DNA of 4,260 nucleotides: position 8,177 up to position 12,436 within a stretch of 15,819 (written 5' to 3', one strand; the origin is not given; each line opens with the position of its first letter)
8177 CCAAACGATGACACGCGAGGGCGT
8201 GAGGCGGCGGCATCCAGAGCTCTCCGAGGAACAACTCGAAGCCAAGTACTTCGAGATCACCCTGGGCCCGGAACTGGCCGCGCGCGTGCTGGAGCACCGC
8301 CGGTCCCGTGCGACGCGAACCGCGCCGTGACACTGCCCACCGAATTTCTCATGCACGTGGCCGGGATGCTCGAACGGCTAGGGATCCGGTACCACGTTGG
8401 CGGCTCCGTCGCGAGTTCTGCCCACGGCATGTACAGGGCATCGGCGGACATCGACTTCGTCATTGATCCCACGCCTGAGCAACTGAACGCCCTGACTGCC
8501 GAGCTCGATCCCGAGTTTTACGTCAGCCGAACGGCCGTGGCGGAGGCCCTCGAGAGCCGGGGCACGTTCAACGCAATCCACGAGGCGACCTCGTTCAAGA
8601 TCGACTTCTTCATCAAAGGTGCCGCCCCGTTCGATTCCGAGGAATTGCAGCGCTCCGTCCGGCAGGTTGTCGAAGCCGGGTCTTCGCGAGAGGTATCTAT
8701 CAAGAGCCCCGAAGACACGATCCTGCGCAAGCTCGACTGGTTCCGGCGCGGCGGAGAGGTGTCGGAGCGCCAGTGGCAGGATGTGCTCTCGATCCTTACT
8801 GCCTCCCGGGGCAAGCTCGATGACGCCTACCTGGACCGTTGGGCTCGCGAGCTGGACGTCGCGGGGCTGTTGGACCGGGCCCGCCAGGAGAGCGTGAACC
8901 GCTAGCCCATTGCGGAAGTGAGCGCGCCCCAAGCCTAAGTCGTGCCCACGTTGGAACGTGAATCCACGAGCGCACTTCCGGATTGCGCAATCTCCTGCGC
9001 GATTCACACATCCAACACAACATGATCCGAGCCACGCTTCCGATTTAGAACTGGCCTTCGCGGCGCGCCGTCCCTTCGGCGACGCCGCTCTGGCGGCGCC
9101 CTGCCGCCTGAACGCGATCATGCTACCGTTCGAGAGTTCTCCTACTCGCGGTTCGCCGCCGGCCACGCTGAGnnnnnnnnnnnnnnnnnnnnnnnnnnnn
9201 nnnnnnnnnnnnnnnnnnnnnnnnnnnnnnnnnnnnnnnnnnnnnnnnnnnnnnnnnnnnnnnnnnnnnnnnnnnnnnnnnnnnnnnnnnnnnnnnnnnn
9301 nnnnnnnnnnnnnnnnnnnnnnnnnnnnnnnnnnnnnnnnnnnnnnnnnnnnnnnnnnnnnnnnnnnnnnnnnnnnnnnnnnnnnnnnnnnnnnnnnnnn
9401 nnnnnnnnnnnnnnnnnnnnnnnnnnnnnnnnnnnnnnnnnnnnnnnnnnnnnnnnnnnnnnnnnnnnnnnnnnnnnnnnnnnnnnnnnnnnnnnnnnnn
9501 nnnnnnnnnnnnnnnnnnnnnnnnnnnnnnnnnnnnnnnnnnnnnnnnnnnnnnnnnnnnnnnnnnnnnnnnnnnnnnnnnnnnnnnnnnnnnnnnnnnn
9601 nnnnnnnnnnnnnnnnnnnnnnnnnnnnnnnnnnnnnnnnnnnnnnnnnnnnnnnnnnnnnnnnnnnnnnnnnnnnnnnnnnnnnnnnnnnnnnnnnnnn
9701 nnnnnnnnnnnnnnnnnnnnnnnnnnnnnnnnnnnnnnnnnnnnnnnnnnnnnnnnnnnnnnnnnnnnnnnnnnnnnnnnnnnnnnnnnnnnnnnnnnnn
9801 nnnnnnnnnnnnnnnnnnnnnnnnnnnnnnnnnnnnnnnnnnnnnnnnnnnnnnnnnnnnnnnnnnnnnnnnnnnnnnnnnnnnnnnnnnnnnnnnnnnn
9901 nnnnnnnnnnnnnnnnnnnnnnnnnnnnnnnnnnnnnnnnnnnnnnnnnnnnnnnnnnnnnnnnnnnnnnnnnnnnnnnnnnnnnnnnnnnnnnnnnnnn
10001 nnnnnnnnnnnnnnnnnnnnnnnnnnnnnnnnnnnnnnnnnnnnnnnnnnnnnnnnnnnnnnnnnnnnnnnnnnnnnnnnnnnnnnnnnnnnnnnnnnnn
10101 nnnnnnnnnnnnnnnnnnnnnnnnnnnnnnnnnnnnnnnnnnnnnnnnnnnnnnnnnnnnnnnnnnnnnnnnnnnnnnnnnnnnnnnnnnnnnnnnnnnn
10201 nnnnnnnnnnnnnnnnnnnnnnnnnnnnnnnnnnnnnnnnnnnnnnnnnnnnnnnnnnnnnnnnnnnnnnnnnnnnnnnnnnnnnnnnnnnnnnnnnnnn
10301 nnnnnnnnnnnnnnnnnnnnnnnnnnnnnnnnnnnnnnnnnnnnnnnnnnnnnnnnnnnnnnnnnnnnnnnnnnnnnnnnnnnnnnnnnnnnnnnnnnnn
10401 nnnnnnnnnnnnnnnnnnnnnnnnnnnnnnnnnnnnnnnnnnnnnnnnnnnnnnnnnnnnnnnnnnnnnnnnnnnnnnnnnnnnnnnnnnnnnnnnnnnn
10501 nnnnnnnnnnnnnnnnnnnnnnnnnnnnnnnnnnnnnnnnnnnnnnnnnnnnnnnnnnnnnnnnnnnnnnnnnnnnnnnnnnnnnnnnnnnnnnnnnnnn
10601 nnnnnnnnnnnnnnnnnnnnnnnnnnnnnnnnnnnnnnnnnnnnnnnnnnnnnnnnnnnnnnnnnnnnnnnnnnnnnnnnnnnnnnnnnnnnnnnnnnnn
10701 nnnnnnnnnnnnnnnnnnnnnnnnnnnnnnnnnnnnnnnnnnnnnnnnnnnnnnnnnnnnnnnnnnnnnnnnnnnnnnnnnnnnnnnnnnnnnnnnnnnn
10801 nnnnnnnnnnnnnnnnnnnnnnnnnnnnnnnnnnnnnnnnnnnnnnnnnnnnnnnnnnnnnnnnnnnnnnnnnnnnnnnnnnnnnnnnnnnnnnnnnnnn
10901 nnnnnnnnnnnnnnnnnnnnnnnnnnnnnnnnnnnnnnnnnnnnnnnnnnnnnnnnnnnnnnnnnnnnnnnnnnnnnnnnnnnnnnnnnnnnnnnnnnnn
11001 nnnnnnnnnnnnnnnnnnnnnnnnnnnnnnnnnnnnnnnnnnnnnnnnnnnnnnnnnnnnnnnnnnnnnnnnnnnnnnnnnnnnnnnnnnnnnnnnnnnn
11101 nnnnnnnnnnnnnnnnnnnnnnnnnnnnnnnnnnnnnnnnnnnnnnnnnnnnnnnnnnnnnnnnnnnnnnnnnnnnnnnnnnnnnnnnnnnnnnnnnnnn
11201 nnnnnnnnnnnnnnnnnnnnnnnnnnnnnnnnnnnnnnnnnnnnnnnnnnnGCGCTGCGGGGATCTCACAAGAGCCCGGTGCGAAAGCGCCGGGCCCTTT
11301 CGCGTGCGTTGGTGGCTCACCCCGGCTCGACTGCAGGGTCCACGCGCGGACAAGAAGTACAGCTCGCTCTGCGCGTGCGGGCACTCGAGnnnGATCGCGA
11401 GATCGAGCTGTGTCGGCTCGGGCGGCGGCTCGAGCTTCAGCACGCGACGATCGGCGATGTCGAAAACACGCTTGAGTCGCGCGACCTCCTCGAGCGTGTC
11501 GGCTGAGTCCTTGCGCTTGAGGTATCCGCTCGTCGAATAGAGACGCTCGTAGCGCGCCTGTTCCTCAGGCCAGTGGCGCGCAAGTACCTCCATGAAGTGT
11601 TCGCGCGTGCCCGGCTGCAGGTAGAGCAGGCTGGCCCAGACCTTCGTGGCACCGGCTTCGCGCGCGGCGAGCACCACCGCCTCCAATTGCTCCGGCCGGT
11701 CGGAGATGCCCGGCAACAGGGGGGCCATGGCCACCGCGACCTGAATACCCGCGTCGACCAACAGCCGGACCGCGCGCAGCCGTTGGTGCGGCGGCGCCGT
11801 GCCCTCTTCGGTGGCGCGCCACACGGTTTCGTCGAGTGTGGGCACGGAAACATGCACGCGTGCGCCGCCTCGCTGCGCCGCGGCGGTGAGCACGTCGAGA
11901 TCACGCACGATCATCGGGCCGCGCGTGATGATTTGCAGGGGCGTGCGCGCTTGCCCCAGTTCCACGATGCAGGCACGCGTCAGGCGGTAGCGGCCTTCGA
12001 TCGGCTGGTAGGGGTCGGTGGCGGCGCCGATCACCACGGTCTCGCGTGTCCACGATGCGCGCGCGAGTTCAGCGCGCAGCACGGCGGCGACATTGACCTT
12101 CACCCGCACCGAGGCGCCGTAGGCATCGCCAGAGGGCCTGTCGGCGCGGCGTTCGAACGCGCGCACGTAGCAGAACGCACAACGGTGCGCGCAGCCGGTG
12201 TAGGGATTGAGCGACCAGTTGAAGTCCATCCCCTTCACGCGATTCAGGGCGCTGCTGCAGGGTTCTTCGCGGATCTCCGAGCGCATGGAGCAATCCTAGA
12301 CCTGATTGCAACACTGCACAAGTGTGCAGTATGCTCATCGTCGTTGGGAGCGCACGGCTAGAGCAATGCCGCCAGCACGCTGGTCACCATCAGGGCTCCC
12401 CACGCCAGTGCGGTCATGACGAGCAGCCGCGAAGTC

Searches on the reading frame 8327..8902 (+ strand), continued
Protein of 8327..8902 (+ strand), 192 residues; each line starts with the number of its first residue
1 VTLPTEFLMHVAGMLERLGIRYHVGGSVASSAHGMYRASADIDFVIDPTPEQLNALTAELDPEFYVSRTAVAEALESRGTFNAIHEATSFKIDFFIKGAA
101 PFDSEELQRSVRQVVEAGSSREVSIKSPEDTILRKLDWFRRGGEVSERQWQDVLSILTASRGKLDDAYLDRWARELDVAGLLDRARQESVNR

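Call 36: search_solved_structures(query=A3, max_evalue=10, show_alignments=4)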
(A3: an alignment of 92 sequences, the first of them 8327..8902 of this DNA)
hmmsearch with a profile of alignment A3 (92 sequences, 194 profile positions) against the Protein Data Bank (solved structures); distinct sequences matched with E-value up to 10: 15.
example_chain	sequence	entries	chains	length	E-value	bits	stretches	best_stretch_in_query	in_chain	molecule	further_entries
5uvd_A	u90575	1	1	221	4.7e-08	36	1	4-158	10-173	Nucleotidyltransferase-like protein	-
8an4_A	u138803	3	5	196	5.3e-08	35.8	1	6-79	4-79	Bacterial toxin | Nucleotidyl transferase AbiEii/AbiGii toxin family protein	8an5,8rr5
7o0s_A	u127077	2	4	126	0.016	17.9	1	17-77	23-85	Nanobody 36Z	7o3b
4hx0_A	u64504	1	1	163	0.019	17.7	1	4-48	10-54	Putative nucleotidyltransferase TM1012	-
2fcl_A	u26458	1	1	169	0.02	17.6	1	4-48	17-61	hypothetical protein TM1012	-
2ewr_A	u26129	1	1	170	0.021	17.6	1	4-48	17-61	hypothetical protein TM1012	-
9shv_Ba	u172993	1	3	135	0.065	15.9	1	19-76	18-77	F123 nanobody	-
7r74_B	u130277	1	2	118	0.42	13.3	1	17-76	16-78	Antibody C8 VHH domain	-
4wen_B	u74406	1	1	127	0.58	12.8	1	19-77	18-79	Anti-F4+ETEC bacteria VHH variable region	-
2k19_A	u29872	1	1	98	0.6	12.8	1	135-173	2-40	Putative piscicolin 126 immunity protein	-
2ks0_A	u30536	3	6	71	1.2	11.8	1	153-185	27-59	Uncharacterized protein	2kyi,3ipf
9ytf_D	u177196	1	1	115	1.9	11.2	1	19-76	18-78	AD01-VHH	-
7sqp_B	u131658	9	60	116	1.9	11.2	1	19-76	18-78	VHH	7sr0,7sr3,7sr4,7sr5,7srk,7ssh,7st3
9o5s_G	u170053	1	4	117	1.9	11.1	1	19-76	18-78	antibody AD01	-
9min_E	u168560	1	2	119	2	11.1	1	19-76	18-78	nanobody AD01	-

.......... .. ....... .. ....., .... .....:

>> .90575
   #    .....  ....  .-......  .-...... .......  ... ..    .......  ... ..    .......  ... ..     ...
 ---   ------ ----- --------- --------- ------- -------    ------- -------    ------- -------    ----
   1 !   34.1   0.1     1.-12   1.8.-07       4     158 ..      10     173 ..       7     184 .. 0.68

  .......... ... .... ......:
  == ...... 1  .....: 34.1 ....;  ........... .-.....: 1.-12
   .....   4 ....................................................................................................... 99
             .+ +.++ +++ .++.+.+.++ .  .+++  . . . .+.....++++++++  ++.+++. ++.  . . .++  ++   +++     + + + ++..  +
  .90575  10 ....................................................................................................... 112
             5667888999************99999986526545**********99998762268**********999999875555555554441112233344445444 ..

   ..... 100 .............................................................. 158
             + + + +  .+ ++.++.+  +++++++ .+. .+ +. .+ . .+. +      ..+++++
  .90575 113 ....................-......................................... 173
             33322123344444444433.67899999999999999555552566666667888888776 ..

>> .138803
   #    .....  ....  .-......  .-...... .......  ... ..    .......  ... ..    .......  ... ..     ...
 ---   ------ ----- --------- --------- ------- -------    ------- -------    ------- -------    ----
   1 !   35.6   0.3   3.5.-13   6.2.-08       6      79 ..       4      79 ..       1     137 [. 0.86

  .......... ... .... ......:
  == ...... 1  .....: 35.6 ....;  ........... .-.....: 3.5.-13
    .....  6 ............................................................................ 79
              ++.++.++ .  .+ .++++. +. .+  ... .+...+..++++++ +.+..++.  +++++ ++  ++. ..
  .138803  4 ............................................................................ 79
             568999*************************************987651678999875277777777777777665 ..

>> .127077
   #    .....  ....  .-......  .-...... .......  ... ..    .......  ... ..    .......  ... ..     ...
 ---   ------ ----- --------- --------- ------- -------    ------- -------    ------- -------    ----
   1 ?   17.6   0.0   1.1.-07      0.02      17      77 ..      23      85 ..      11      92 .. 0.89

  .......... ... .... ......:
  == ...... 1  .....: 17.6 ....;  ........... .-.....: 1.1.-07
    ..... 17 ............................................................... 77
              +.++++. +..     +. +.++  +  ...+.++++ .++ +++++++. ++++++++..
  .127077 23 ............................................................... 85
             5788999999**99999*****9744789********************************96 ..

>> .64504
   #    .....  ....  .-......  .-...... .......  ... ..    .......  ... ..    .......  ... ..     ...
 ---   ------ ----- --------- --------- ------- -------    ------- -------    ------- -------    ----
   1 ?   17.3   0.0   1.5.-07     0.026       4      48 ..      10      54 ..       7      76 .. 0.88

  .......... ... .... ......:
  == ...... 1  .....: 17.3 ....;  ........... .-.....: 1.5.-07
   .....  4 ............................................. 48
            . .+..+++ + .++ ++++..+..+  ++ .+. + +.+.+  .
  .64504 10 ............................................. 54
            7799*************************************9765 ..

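Call 47: find_related_loci(query=A1, collection=genome_contigs, flank=4000)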
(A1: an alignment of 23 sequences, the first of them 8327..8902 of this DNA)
Query A1 (192 aa) in genome_contigs; peptide patterns used: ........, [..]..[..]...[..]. (x = any residue, [..] = any of these).
63 stretches matched a pattern; 33 encode a relative of the query (tblastn E <= 1e-3); 33 distinct loci.
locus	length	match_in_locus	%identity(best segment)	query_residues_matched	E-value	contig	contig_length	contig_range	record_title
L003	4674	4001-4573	75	1-191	5e-96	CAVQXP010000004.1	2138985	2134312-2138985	MAG: Candidatus Eisenbacteria bacterium isolate MFD04716.bin.1.114 genome assembly, contig: contig_24372, whole genome s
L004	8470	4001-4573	75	1-191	1e-94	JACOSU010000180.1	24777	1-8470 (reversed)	MAG: Candidatus Eisenbacteria bacterium isolate NC_groundwater_26_Pr7_B-0.1um_68_11 FFV18_Bp1_scaffold_737394, whole gen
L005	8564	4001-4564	74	1-188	7e-93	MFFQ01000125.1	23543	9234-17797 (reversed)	MAG: Candidatus Eisenbacteria bacterium RBG_16_71_46 RBG_16_scaffold_9520, whole genome shotgun sequence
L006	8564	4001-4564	75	1-188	8e-93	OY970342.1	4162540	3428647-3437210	MAG: Candidatus Eisenbacteria bacterium isolate MFD02242.bin.c.1 genome assembly, chromosome: 1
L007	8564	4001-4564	73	1-188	2e-92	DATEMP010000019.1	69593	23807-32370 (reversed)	MAG TPA_asm: Candidatus Eisenbacteria bacterium isolate SMAG_U8945 k141_2650196, whole genome shotgun sequence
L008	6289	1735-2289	76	1-188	6e-91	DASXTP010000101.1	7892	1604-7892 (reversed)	MAG TPA_asm: Candidatus Eisenbacteria bacterium isolate SMAG_U4695 k141_2769000, whole genome shotgun sequence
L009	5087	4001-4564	72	1-188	7e-91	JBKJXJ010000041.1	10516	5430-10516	MAG: Candidatus Eisenbacteria bacterium isolate swi_bin.170 k127_20224623, whole genome shotgun sequence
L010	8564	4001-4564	74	1-188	1e-90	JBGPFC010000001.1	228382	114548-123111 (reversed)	MAG: Candidatus Eisenbacteria bacterium isolate OBJ_0618_7090110_76 k141_8381585_length_228382_cov_29.5388, whole genome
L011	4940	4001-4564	73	1-188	2e-89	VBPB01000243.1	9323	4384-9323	MAG: Candidatus Eisenbacteria bacterium isolate WS_11 14_1009_16_40cm_scaffold_86605, whole genome shotgun sequence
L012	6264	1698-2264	71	1-189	1e-88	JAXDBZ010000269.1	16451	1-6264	MAG: Candidatus Eisenbacteria bacterium isolate POMEDNA-B31 Raw1_k127_936974, whole genome shotgun sequence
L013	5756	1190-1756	71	1-189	5e-88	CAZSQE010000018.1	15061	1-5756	MAG TPA_asm: uncultured bacterium isolate ERP113451_co2_200 genome assembly, contig: NODE_2721_length_15061_cov_13.39051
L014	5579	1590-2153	70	1-188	2e-87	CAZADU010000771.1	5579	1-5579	MAG TPA_asm: uncultured bacterium isolate binchicken_co165_69 genome assembly, contig: k141_2309583, whole genome shotgu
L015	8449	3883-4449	65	1-189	4e-81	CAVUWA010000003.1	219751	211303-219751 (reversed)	MAG: Candidatus Eisenbacteria bacterium isolate MFD05684.bin.1.290 genome assembly, contig: contig_41616, whole genome s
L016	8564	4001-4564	68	1-188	7e-79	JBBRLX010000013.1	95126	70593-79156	MAG: Candidatus Eisenbacteria bacterium isolate La1_maxbin2.300 LA1C_X2.300_k141_2576396L_95126_cov_47.0740, whole genom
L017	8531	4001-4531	49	8-184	8e-51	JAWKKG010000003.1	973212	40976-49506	MAG: bacterium isolate BC1.91 BC1.91.fa-3, whole genome shotgun sequence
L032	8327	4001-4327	45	76-186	2e-25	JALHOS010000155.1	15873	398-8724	MAG: Myxococcaceae bacterium isolate bin.172 c_000000014546, whole genome shotgun sequence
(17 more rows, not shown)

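Call 73: find_encoding_contigs(protein=P0001, flank=8000, max_places=3)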
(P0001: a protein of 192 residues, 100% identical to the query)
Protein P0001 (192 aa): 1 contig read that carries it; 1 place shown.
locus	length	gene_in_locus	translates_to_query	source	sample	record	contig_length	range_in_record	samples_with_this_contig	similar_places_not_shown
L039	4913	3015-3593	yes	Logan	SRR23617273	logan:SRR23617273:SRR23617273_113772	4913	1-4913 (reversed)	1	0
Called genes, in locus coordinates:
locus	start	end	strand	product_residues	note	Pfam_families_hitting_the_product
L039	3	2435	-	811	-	?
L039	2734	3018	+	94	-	PF18993:Rv0078B (weak)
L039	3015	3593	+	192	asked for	PF08843:AbiEii (weak)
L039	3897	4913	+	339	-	?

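Call 74: find_encoding_contigs(protein=P0003, flank=4000, max_places=3)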
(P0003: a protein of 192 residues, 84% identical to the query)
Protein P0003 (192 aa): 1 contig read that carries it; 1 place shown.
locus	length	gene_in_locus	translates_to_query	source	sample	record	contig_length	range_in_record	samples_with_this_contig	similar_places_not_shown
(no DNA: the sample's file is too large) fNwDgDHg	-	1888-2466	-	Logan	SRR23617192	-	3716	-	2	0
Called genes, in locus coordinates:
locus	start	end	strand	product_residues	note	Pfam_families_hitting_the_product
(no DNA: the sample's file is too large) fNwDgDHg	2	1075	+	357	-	?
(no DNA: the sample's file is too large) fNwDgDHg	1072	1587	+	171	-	PF13183:Fer4_8 (faint), PF13534:Fer4_17 (faint), PF14697:Fer4_21 (faint), PF12797:Fer4_2 (faint), PF13237:Fer4_10 (weak), PF12838:Fer4_7, PF13187:Fer4_9 (weak), PF00037:Fer4, +1 more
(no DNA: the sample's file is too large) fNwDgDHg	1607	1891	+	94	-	PF18993:Rv0078B (weak)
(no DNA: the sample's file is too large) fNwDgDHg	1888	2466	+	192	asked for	PF08843:AbiEii (weak)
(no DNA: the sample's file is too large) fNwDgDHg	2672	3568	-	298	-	PF04055:Radical_SAM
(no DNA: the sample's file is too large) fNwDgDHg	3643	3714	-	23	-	?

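Call 80: search_protein_families(library=phrogs, proteins=[window:8327-8902:+], max_evalue=0.01)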
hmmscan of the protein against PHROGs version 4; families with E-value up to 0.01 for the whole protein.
window:8327-8902:+ (192 aa): 0 families

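Call 82: search_protein_families(library=pfam, proteins=[P0285, P0319, P0356, P0274, P0244, P0272, P0241, P0298, P0236, P0239], max_evalue=0.01)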
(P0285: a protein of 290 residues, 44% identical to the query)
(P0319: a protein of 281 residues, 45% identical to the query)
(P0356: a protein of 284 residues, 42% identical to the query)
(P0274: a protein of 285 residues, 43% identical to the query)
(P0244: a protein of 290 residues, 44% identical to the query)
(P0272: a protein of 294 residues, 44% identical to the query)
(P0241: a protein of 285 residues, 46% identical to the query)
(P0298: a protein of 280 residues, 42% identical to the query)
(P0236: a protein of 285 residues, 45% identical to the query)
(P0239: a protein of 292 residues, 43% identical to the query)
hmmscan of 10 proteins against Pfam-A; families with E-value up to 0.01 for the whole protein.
P0285 (290 aa): 1 family
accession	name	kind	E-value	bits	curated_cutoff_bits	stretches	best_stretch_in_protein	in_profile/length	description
PF18993.5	Rv0078B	-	6e-05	23.4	27.1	1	19-56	2-39/63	Rv0078B-related antitoxin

P0319 (281 aa): 1 family
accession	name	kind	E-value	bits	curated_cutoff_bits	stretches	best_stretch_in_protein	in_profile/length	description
PF08843.17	AbiEii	-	0.0088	16.4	22.5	0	113-160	16-69/238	Nucleotidyl transferase AbiEii toxin, Type IV TA system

P0356 (284 aa): 1 family
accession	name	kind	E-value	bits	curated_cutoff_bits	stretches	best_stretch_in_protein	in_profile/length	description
PF18993.5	Rv0078B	-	4e-07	30.4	27.1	1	20-73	1-54/63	Rv0078B-related antitoxin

P0274 (285 aa): 1 family
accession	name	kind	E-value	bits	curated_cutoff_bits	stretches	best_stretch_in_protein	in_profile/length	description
PF08843.17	AbiEii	-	7.7e-05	23.2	22.5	1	119-253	26-177/238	Nucleotidyl transferase AbiEii toxin, Type IV TA system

P0244 (290 aa): 0 families

P0272 (294 aa): 1 family
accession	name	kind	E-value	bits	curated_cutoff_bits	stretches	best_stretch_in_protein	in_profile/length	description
PF18993.5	Rv0078B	-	0.0015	18.9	27.1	1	43-89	2-48/63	Rv0078B-related antitoxin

P0241 (285 aa): 3 families
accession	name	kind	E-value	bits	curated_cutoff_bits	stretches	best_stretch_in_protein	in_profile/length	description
PF18993.5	Rv0078B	-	0.00034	21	27.1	1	23-61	3-41/63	Rv0078B-related antitoxin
PF08843.17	AbiEii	-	0.0013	19.2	22.5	1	117-269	19-191/238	Nucleotidyl transferase AbiEii toxin, Type IV TA system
PF19502.5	DUF6036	-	0.0025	18.1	23.6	1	116-228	25-104/164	Nucleotidyltransferase of unknown function (DUF6036)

P0298 (280 aa): 0 families

P0236 (285 aa): 1 family
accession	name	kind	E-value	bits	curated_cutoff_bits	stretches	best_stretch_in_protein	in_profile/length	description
PF19502.5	DUF6036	-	1.6e-06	28.4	23.6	1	114-231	20-105/164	Nucleotidyltransferase of unknown function (DUF6036)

P0239 (292 aa): 0 families

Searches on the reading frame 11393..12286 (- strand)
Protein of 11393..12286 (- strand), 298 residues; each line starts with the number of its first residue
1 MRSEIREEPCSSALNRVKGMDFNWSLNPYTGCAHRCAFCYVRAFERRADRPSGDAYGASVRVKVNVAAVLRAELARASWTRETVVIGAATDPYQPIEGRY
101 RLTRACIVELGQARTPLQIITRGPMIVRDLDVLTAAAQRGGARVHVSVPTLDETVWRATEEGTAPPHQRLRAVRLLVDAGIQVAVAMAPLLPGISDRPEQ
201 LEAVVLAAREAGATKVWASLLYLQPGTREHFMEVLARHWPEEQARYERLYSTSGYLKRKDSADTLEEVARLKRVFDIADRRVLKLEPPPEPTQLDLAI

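Call 45: search_protein_families(library=pfam, proteins=[window:11393-12286:-], max_evalue=0.00001)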
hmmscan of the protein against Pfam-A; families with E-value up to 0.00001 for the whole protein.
window:11393-12286:- (298 aa): 1 family
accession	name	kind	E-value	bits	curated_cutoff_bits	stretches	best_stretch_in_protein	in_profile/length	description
PF04055.27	Radical_SAM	-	5.8e-17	62.8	29.5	1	27-198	2-158/166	Radical SAM superfamily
